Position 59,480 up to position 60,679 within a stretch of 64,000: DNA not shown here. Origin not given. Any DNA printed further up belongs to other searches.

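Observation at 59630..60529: Extra gene, possibly a DNA base-hypermodification (aGPT-Pplase-like) enzyme, inserted in the conserved rpoA-L30e-NusA-S12-S7-EF2 operon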

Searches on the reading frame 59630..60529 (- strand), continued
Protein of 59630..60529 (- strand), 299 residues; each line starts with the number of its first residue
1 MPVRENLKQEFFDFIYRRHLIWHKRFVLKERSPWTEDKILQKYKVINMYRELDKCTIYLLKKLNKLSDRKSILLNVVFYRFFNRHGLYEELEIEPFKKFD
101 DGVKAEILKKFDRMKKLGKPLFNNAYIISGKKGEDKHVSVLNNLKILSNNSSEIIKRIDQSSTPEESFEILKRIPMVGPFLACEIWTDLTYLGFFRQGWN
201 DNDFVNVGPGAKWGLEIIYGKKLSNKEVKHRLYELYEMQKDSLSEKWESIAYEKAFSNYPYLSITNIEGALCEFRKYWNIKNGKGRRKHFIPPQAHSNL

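Call 44: search_protein_families(library=pfam, proteins=[P0125, P0129, P0250, P0246, P0174, P0211, P0254, P0236, P0270, P0147], max_evalue=0.001)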
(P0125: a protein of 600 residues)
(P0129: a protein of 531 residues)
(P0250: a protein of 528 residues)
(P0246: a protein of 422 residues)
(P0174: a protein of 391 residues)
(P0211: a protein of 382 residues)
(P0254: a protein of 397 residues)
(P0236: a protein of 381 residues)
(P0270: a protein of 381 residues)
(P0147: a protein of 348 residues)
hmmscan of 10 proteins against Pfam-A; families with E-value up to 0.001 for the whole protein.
P0125 (600 aa): 1 family
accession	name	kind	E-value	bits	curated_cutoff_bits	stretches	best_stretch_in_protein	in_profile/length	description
PF18723.6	HMUDK_hel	-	7.2e-42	144.1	25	1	4-279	4-273/281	5-hmdU DNA kinase, helical domain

P0129 (531 aa): 1 family
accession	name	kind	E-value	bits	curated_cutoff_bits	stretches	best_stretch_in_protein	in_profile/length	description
PF18723.6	HMUDK_hel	-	1.2e-48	166.3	25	1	6-281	4-272/281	5-hmdU DNA kinase, helical domain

P0250 (528 aa): 1 family
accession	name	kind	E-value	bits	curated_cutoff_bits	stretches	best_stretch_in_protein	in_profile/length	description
PF18723.6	HMUDK_hel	-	4e-50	171.2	25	1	247-506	3-273/281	5-hmdU DNA kinase, helical domain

P0246 (422 aa): 1 family
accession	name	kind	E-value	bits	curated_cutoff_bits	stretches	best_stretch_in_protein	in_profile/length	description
PF18723.6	HMUDK_hel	-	4.5e-49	167.8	25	1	27-326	3-276/281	5-hmdU DNA kinase, helical domain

P0174 (391 aa): 1 family
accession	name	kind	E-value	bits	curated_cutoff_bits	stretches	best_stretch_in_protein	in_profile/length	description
PF18723.6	HMUDK_hel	-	4.5e-46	157.9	25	1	104-376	2-272/281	5-hmdU DNA kinase, helical domain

P0211 (382 aa): 1 family
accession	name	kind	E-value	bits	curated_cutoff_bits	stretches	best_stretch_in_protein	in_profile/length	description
PF18723.6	HMUDK_hel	-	3.6e-47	161.5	25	1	105-364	4-272/281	5-hmdU DNA kinase, helical domain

P0254 (397 aa): 1 family
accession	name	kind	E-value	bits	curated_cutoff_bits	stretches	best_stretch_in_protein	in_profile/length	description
PF18723.6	HMUDK_hel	-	6.7e-45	154.1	25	1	55-358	2-277/281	5-hmdU DNA kinase, helical domain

P0236 (381 aa): 1 family
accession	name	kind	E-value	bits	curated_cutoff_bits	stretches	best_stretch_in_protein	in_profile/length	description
PF18723.6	HMUDK_hel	-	5.1e-52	177.4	25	1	23-304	4-272/281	5-hmdU DNA kinase, helical domain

P0270 (381 aa): 1 family
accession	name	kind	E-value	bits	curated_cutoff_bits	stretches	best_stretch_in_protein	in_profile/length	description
PF18723.6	HMUDK_hel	-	7.7e-45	153.9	25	1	57-362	2-278/281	5-hmdU DNA kinase, helical domain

P0147 (348 aa): 1 family
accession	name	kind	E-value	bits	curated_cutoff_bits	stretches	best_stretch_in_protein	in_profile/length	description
PF18723.6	HMUDK_hel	-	4.7e-54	184.1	25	1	40-320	5-274/281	5-hmdU DNA kinase, helical domain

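Call 47: search_protein_families(library=pfam, alignment_id=A2, max_evalue=0.001)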
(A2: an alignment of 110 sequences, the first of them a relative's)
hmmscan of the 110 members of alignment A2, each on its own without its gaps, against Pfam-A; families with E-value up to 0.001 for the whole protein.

A. member 1, L001:1849-5283:+ (1144 aa): 5 families
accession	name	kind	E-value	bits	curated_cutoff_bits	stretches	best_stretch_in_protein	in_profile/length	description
PF04997.17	RNA_pol_Rpb1_1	-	1.5e-76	258.1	39.7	1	6-295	1-312/312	RNA polymerase Rpb1, domain 1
PF04998.22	RNA_pol_Rpb1_5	-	7.9e-74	248.9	28.5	1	730-1078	1-265/267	RNA polymerase Rpb1, domain 5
PF00623.25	RNA_pol_Rpb1_2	-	2.2e-61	207.4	25.3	1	297-461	1-165/166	RNA polymerase Rpb1, domain 2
PF05000.22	RNA_pol_Rpb1_4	-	1.6e-27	96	24.8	1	617-723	1-107/107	RNA polymerase Rpb1, domain 4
PF04983.23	RNA_pol_Rpb1_3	-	4.5e-10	40.1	28.9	1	465-592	1-162/162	RNA polymerase Rpb1, domain 3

B. families by the number of members that match (of 110 scanned): 139 families (the first 25 are shown)
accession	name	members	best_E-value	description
PF13023.12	HD_3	5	1.5e-34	HD domain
PF00303.24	Thymidylat_synt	4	9.2e-79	Thymidylate synthase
PF12917.13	YfbR-like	4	3.8e-12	5'-deoxynucleotidase YfbR-like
PF01966.28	HD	4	1.2e-10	HD domain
PF00186.24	DHFR_1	3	6.5e-47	Dihydrofolate reductase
PF00271.37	Helicase_C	3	1.9e-29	Helicase conserved C-terminal domain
PF00270.35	DEAD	3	8.5e-25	DEAD/DEAH box helicase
PF00293.34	NUDIX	3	8.9e-23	NUDIX domain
PF04851.21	ResIII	3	1.7e-19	Type III restriction enzyme, res subunit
PF00004.35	AAA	3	5.3e-17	ATPase family associated with various cellular activities (AAA)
PF22590.2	Cas3-like_C_2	3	2.6e-07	CRISPR-associated nuclease/helicase Cas3, C-terminal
PF13238.12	AAA_18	3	8e-07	AAA domain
PF00579.31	tRNA-synt_1b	2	6.1e-73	tRNA synthetases class I (W and Y)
PF00011.27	HSP20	2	7.7e-21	Hsp20/alpha crystallin family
PF01978.25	TrmB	2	5.9e-16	Sugar-specific transcriptional regulator TrmB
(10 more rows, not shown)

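Call 51: search_dna_similar(query=window:59630-60529:-, collection=phages, mode=protein, max_evalue=0.001, max_rows=30, rows=spread)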
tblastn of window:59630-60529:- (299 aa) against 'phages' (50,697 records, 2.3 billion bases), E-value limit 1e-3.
Records with a match: 309; places in all: 309; records where one place covers at least 80% of the query: 114.
Best place of each record, by identity: <60% 309.
By first word of the organism name: Salmonella 121; Pseudomonas 70; Escherichia 22; Dickeya 20; Microbacterium 17; Bordetella 9; Serratia 7; Vibrio 7; Klebsiella 7; Bacillus 6; and 13 more.
By host as written in the record: - 35; Pseudomonas aeruginosa 27; Pseudomonas aeruginosa PAO1 23; Salmonella enterica 23; Salmonella enterica subsp. enterica serovar Enteritidis PT1 15; Microbacterium foliorum NRRL B-24224 SEA 13; Salmonella enterica subsp. enterica serovar Typhimurium 11; Dickeya solani 10; and 71 more.
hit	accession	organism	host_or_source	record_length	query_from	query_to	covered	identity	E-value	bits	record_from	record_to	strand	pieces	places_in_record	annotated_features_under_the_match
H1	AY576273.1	Alphaproteobacteria phage PhiJL001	-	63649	9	292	95%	29.1%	1e-22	103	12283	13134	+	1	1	gp19 | gp18 | gp20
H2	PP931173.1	Pseudomonas phage PAKlein3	Pseudomonas aeruginosa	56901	10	290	94%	26.7%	2e-21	100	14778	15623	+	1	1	terminase small subunit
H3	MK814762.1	Microbacterium phage Bustleton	Microbacterium foliorum NRRL B-24224 SEA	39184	23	290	90%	26.1%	2e-10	67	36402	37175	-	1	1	53: hypothetical protein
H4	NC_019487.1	Bacillus phage SP-10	-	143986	11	279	90%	25.1%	2e-14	79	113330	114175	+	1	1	terminase small subunit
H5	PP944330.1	Pseudomonas phage phi_M6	Pseudomonas aeruginosa PAO1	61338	14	288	92%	24.1%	2e-10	67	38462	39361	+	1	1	hypothetical protein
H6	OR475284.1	Microbacterium phage SirVictor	Microbacterium foliorum NRRL B-24224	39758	23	286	88%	25.0%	7e-12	72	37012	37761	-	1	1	55: hypothetical protein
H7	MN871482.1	Pseudomonas virus PaSz-6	Pseudomonas aeruginosa PAO1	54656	14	288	92%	23.5%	6e-11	69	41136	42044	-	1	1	record has no annotation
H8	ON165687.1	Sphaerotilus phage SN1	Sphaerotilus natans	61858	14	288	92%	23.4%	2e-10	67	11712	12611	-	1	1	alpha-glutamyl/putrescinyl thymine pyrophosphorylase clade 1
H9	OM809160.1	Pseudomonas phage 185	Pseudomonas aeruginosa PAO1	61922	14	288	92%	23.3%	2e-11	70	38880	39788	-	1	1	record has no annotation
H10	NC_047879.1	Bordetella phage MW2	Bordetella bronchiseptica ATCC 10580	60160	14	288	92%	23.0%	3e-11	70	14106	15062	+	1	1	hypothetical protein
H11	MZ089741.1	Pseudomonas phage PSA39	wastewater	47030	14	288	92%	22.6%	1e-11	71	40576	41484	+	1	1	hypothetical protein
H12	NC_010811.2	Ralstonia phage phiRSL1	-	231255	13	276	88%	22.9%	2e-6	55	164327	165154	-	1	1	hypothetical protein | thymidylate synthase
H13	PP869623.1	Serratia phage Kevin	Serratia sp.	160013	18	132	38%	31.7%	1e-5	53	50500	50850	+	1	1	hypothetical protein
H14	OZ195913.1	Vibrio phage K474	Seawater and oysters mix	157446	158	287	43%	25.9%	4e-4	48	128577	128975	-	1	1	hypothetical protein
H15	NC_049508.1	Salmonella phage maane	Salmonella enterica subsp. enterica ...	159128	157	277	40%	25.8%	7e-4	47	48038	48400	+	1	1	hypothetical protein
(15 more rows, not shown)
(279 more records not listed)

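Call 52: get_annotated_region(hit=H8, flank=6000)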
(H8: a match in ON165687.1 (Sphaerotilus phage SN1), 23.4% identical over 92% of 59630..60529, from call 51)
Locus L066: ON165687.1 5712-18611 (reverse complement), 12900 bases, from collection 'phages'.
description: Sphaerotilus phage SN1, complete genome.
organism: Sphaerotilus phage SN1 (NCBI taxid 2936889)
taxonomy: Viruses; Duplodnaviria; Heunggongvirae; Uroviricota; Caudoviricetes; Mesyanzhinovviridae; Rabinowitzvirinae; Yuavirus
host: Sphaerotilus natans; source: -; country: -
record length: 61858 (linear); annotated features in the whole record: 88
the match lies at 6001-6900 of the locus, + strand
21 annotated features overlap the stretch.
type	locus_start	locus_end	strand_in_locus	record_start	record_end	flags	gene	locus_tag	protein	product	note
CDS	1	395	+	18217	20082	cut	-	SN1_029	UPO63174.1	ribonucleotide reductase of class Ib (aerobic), alpha subunit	Ribonucleotide reductase of class Ib (aerobic), alpha subunit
CDS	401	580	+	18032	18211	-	-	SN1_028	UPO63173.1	hypothetical protein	-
CDS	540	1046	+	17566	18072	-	-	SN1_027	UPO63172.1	hypothetical protein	Phage protein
CDS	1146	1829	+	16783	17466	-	-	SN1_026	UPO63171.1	hypothetical protein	Phage protein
CDS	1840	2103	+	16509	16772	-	-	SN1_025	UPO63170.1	hypothetical protein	-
CDS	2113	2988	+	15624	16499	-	-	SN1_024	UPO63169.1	alpha-glutamyl/putrescinyl thymine pyrophosphorylase clade 2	Alpha-glutamyl/putrescinyl thymine pyrophosphorylase clade 2 (aGPT-Pplase2)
CDS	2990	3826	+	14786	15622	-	-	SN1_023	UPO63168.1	pyridoxal-phosphate (PLP) dependent enzyme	Pyridoxal-phosphate (PLP) dependent enzyme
CDS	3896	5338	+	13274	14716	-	-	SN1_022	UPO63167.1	radical SAM protein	radical SAM protein (rSAM)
CDS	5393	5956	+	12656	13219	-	-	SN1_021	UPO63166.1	P-loop nucleotide kinase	P-loop Nucleotide Kinase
CDS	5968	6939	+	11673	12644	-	-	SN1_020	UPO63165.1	alpha-glutamyl/putrescinyl thymine pyrophosphorylase clade 1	alpha-glutamyl/putrescinyl thymine pyrophosphorylase clade 1 (aGPT-Pplase1)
CDS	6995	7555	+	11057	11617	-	-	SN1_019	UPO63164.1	Nmad5 superfamily associated DNA base modfying protein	Nmad5 Superfamily associated DNA base modfying protein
CDS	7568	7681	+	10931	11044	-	-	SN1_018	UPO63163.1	hypothetical protein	-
CDS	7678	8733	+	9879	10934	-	-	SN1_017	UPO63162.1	thymidylate synthase and pyrimidine hydroxymethylase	Thymidylate synthase and pyrimidine hydroxymethylase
CDS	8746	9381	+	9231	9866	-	-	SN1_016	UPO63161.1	metal dependent phosphohydrolase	Metal dependent phosphohydrolases with conserved HD motif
CDS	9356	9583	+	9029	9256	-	-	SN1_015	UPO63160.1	hypothetical protein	-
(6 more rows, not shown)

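Call 53: get_annotated_region(hit=H4, flank=5000)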
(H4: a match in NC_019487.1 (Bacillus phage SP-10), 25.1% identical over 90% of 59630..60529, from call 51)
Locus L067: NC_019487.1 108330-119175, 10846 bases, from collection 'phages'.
description: Bacillus phage SP10, complete genome.
organism: Bacillus phage SP-10 (NCBI taxid 941058)
taxonomy: Viruses; Duplodnaviria; Heunggongvirae; Uroviricota; Caudoviricetes; Herelleviridae; Spounavirinae
host: -; source: -; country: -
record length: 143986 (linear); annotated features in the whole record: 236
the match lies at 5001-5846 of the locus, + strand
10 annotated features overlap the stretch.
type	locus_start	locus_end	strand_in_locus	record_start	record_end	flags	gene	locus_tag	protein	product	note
CDS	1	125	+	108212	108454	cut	-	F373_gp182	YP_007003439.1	hypothetical protein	BS_SP10_182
CDS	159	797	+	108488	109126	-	-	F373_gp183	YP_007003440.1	hypothetical protein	BS_SP10_183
CDS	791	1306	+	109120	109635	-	-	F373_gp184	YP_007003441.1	hypothetical protein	BS_SP10_184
CDS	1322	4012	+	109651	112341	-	-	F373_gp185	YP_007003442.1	hypothetical protein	BS_SP10_185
CDS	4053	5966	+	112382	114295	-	-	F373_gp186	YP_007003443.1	terminase small subunit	BS_SP10_186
CDS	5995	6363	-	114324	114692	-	-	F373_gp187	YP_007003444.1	hypothetical protein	BS_SP10_187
CDS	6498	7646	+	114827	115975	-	-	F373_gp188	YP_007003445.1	thymidylate synthase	BS_SP10_188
CDS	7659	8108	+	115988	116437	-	-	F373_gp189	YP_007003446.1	replication protein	BS_SP10_189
CDS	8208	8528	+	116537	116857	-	-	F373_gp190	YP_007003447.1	DNA binding protein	BS_SP10_190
CDS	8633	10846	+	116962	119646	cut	-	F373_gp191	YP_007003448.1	DNA polymerase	BS_SP10_191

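Call 54: get_annotated_region(hit=H1, flank=5000)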
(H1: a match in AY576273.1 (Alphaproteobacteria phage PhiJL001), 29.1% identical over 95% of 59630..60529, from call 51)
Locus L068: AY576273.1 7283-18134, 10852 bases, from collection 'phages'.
description: Alphaproteobacteria phage PhiJL001, complete genome.
organism: Alphaproteobacteria phage PhiJL001 (NCBI taxid 2681607)
taxonomy: Viruses; Duplodnaviria; Heunggongvirae; Uroviricota; Caudoviricetes; Mesyanzhinovviridae; Keylargovirus; Keylargovirus JL001
host: -; source: -; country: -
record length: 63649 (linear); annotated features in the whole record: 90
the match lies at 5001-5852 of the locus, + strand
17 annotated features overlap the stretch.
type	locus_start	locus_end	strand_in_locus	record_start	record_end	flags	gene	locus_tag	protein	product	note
CDS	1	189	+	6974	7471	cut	-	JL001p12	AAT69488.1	gp12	-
CDS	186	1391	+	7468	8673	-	-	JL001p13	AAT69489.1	exonuclease V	gp13; similar to Pseudomonas aeruginosa bacteriophage PaP2 p54 encoded by GenBank Accession Number AY575774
CDS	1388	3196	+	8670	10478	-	-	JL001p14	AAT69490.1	ribonucleotide reductase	gp14; similar to Halovirus HF2 ribonucleotide reductase encoded by GenBank Accession Number AF222060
CDS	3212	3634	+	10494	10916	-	-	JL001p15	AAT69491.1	gp15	-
CDS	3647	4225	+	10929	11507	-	-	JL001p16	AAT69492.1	gp16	similar to Mycobacteriophage CJW1 gp114 encoded by GenBank Accession Number AY129331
CDS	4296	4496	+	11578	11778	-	-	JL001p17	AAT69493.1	gp17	-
CDS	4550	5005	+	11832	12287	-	-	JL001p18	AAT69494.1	gp18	-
CDS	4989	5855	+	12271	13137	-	-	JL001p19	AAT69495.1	gp19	-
CDS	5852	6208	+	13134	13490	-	-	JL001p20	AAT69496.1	gp20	-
CDS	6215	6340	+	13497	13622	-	-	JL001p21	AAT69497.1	gp21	-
CDS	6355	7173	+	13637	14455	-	-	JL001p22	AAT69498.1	glucosyl transferase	gp22; similar to Enterobacterio phage T6 Beta-glucosyl-HMC-alpha-glucosyl-transferase: SwissProt Accession Number Q06718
CDS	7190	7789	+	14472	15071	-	-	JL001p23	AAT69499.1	gp23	-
CDS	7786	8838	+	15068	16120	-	-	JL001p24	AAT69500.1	thymidylate synthase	gp24; similar to Bacteriophage SPO1 Deoxyuridylate hydroxymethylase: SwissProt Accession Number P31654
CDS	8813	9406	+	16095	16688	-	-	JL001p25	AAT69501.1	gp25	-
CDS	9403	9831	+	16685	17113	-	-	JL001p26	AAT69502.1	gp26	-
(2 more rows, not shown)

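Call 85: search_protein_families(library=padloc, proteins=[window:59630-60529:-, P0096, L033:6001-6900:+], max_evalue=0.1)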
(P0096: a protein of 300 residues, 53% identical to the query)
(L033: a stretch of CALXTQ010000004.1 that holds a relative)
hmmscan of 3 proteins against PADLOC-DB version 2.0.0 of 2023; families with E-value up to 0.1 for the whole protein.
window:59630-60529:- (299 aa): 0 families

P0096 (300 aa): 1 family
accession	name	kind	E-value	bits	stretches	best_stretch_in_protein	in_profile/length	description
PDLC00639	ZorA2|ZorA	-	0.012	12.5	1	95-157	405-470/494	MotA/ExbB/TolQ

L033:6001-6900:+ (300 aa): 0 families
